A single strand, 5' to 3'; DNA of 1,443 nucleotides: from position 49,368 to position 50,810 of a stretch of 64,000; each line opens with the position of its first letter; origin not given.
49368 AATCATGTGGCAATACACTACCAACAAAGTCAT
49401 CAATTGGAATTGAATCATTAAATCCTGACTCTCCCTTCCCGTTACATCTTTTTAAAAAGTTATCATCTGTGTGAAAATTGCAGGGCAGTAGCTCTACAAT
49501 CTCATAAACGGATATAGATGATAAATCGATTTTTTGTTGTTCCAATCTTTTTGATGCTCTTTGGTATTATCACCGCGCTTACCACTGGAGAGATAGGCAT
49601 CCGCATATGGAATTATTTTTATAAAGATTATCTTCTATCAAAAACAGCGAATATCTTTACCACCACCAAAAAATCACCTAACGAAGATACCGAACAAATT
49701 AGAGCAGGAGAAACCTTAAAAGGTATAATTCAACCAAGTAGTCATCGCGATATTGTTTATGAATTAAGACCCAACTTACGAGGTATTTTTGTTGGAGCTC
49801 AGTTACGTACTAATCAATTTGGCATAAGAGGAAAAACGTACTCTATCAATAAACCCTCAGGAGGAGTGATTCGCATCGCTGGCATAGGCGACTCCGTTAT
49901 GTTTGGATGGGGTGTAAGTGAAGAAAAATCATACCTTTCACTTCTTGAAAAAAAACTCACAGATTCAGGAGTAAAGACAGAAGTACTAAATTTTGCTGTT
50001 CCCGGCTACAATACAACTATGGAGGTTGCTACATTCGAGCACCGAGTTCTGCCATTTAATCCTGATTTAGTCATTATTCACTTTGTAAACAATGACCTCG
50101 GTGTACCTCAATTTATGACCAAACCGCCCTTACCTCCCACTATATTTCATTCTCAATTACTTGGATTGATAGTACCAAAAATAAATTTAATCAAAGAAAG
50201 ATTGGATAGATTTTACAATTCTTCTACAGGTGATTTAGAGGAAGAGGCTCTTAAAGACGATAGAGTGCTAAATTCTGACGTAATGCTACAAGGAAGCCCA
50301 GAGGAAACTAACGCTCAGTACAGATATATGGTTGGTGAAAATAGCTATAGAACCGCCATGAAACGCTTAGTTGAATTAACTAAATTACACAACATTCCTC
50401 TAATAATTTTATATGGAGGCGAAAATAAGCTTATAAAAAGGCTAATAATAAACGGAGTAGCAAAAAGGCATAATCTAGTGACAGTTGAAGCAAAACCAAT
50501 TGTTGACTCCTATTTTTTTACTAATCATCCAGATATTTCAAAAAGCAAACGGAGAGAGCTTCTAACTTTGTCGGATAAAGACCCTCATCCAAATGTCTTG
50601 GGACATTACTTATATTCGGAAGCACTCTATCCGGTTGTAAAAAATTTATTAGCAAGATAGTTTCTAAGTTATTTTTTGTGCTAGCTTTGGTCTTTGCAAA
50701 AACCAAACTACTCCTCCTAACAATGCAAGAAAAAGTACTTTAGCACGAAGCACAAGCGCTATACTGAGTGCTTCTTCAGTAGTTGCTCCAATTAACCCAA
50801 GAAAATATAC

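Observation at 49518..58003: ABC-transporter-dependent glycan locus ends in a PMT/ArnT-type GT-C fused to a discoidin-like domain, with a UPF0104 flippase-like protein and an SGNH hydrolase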

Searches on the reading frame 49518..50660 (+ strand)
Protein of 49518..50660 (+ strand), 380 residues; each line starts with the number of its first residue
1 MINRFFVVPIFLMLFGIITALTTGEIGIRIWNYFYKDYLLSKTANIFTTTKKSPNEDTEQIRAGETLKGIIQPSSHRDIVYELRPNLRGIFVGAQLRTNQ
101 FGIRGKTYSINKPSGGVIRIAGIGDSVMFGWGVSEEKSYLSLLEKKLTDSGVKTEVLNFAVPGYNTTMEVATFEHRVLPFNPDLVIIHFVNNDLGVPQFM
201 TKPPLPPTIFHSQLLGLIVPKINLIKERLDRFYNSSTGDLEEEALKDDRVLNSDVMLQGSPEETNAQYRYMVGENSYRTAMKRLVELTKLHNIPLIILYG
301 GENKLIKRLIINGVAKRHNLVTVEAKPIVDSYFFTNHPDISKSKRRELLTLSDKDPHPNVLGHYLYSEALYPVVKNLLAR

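Call 4: search_protein_families(library=pfam, proteins=[window:49518-50660:+], max_evalue=0.01)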
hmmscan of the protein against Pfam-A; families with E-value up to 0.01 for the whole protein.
window:49518-50660:+ (380 aa): 2 families
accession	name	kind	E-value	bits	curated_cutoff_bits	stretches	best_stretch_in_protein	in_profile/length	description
PF13472.12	Lipase_GDSL_2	-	5.1e-12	47.1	32.9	1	123-363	2-176/178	GDSL-like Lipase/Acylhydrolase family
PF00657.28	Lipase_GDSL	-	0.00036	21.2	23.6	1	122-194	3-89/208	GDSL-like Lipase/Acylhydrolase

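Call 5: search_protein_families(library=ncbifam, proteins=[window:49518-50660:+], max_evalue=0.01)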
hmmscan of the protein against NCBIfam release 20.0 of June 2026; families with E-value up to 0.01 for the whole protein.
window:49518-50660:+ (380 aa): 3 families
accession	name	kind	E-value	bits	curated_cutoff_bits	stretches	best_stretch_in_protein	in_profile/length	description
NF047475.1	GDSL_LA_2490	hypoth_equivalog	6.2e-07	29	325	1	94-167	63-131/431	LA_2490 family SGNH/GDSL-type esterase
NF042968.1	AcxylEst_AxeA1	equivalog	0.0055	15.1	700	0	110-193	267-355/459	acetylxylan esterase AxeA1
NF007819.1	PRK10528.1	equivalog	0.0094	15.7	270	0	123-193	34-104/210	multifunctional acyl-CoA thioesterase I/protease I/lysophospholipase L1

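Call 55: find_homologous_proteins(query=window:49518-50660:+)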
Query window:49518-50660:+ (380 aa): 343 proteins with E <= 0.001 among 2964 candidates; the best 120 are listed.
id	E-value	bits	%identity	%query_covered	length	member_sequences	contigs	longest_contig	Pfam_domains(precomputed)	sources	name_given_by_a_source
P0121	1.2e-88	316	45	97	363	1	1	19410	PF13472.13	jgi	jgi:lysophospholipase L1-like esterase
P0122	3.7e-83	298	42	97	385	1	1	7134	PF13472.13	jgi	-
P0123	4.7e-83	297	42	99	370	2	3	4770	PF13472.13,PF00657.29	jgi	-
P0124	1.7e-75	272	42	96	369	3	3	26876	PF13472.13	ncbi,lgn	-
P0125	1.3e-69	253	39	99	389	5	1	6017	PF13472.13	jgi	-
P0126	2.9e-68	249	40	99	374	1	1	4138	PF13472.13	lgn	-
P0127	4.8e-68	248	41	96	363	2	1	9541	PF13472.13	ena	-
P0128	2.7e-67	245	37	99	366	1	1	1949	PF13472.13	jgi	jgi:hypothetical protein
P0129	4.5e-67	245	40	97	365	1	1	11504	PF13472.13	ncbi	-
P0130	5.5e-67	244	39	91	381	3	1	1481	PF13472.13,PF00657.29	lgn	-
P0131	1.0e-65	240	39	93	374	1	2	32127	PF13472.13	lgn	-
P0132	1.2e-65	240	40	95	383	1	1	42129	PF13472.13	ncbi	-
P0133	5.1e-65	238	39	97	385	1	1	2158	PF13472.13,PF00657.29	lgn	-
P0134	6.8e-65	238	43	80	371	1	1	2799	PF13472.13,PF00657.29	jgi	jgi:lysophospholipase L1-like esterase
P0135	3.0e-64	235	38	93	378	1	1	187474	PF13472.13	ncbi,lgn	-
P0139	3.4e-62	229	37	96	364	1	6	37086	PF13472.13,PF00657.29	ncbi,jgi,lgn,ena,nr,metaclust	ncbi:MAG: SGNH/GDSL hydrolase family protein [Verrucomicrobia bacterium]|jgi:hypothetical protein|nr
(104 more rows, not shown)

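Call 56: find_encoding_contigs(protein=P0121, flank=7000, max_places=1)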
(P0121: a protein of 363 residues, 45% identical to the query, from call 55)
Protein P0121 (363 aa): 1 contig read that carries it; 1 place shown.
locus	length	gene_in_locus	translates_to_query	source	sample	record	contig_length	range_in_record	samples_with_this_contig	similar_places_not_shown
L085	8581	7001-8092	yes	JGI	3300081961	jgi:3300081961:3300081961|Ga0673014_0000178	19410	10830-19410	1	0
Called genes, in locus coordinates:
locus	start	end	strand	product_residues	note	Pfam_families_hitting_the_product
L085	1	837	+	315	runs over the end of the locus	PF00676:E1_dh, PF00456:Transketolase_N (faint)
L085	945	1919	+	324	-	PF02779:Transket_pyr, PF02780:Transketolase_C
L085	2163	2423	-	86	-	-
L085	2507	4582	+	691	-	PF07715:Plug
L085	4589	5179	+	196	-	PF04973:NMN_transporter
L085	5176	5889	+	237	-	PF04263:TPK_catalytic, PF04265:TPK_B1_binding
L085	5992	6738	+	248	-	PF00484:Pro_CA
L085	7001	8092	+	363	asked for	PF13472:Lipase_GDSL_2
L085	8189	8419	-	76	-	PF01556:DnaJ_C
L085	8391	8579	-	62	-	?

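Call 57: find_encoding_contigs(protein=P0139, flank=7000, max_places=1)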
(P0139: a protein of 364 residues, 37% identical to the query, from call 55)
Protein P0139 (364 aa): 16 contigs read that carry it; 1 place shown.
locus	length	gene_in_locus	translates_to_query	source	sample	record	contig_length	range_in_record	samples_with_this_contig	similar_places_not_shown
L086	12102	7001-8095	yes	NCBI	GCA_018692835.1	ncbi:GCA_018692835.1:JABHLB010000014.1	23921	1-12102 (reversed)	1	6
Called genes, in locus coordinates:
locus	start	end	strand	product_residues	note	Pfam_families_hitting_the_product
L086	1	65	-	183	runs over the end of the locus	PF02677:QueH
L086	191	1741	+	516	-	PF12895:ANAPC3 (faint), PF25062:ARM_TT21_N (faint), PF13432:TPR_16 (weak), PF14559:TPR_19, PF23914:TPR_CcmH_CycH, PF23914:TPR_CcmH_CycH, PF13424:TPR_12 (weak), PF14559:TPR_19 (weak), +10 more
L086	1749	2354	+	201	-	PF02674:Colicin_V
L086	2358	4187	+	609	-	PF01807:Zn_ribbon_DnaG, PF08275:DNAG_N, PF01751:Toprim, PF13155:Toprim_2, PF13362:Toprim_3, PF13662:Toprim_4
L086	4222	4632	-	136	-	PF22091:DUF6941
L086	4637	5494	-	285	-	PF01553:Acyltransferase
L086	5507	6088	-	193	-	PF00578:AhpC-TSA, PF08534:Redoxin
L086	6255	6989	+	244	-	PF06439:3keto-disac_hyd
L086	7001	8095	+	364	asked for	PF00657:Lipase_GDSL (faint), PF13472:Lipase_GDSL_2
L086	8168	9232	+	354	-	PF00294:PfkB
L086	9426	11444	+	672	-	PF00672:HAMP, PF07228:SpoIIE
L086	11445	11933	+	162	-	PF01740:STAS, PF13466:STAS_2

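Call 58: find_encoding_contigs(protein=P0135, flank=7000, max_places=1)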
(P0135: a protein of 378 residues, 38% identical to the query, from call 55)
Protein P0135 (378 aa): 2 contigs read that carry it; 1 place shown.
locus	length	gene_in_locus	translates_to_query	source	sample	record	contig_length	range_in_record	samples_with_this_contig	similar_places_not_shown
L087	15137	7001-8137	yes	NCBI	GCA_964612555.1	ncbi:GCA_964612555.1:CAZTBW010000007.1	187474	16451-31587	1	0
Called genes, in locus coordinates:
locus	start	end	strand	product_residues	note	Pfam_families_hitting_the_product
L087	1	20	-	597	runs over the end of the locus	PF00664:ABC_membrane, PF00005:ABC_tran, PF02463:SMC_N (weak)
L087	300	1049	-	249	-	-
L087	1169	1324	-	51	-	-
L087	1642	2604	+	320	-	PF01145:Band_7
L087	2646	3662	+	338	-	PF01145:Band_7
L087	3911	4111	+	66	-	PF09957:VapB_antitoxin (faint)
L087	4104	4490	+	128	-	PF01850:PIN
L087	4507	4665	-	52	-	PF19451:DUF5989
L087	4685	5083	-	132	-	PF19588:SxtJ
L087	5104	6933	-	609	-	PF02543:Carbam_trans_N, PF16861:Carbam_trans_C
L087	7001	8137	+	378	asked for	PF13472:Lipase_GDSL_2 (faint)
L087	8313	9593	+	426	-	PF01555:N6_N4_Mtase, PF01170:UPF0020 (faint), PF01555:N6_N4_Mtase (weak)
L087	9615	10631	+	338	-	PF00316:FBPase, PF18913:FBPase_C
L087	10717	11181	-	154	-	-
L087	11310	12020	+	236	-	PF00050:Kazal_1 (weak)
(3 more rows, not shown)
